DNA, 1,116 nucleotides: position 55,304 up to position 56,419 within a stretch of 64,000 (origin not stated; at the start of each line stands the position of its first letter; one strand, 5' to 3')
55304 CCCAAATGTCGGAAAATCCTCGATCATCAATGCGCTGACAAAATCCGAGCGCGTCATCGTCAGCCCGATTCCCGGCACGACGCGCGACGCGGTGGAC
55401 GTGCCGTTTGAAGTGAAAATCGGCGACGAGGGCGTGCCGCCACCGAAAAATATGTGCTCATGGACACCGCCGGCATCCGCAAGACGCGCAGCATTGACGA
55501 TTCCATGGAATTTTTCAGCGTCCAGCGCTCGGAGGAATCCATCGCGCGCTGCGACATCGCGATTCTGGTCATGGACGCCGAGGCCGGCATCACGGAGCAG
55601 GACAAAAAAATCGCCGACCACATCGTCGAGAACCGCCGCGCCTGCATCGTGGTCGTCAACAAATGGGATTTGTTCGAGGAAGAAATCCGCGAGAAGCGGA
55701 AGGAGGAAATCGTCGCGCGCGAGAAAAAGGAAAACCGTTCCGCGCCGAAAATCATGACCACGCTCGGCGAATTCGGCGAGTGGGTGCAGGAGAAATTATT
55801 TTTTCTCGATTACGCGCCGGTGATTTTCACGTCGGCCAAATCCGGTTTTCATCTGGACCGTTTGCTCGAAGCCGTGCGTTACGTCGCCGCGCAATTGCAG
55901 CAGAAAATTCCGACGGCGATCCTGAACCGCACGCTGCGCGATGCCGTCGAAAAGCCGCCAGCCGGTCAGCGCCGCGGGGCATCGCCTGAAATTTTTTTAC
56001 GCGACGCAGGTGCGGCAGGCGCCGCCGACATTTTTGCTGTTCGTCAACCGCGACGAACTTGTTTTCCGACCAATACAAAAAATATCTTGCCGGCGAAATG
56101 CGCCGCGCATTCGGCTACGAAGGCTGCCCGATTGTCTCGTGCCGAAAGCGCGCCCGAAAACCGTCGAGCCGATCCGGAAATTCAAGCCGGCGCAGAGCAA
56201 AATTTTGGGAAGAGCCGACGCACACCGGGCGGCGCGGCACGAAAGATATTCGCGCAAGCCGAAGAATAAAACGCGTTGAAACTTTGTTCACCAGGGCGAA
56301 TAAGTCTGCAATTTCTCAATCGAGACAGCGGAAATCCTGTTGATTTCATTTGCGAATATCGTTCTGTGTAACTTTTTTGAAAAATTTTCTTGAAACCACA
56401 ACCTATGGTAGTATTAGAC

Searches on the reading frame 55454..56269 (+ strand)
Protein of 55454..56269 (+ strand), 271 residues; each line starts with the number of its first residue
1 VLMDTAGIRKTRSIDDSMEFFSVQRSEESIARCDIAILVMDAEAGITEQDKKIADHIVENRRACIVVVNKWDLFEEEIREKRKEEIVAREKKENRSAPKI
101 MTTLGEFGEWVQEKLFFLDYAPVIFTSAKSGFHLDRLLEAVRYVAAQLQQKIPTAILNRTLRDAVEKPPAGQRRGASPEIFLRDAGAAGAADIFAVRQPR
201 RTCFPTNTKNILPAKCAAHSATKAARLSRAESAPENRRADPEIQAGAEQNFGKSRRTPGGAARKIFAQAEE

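Call 15: find_encoding_contigs(protein=window:55454-56269:+, flank=3000, max_places=6)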
Protein window:55454-56269:+ (271 aa): no gene with exactly this product is on record in the collection.
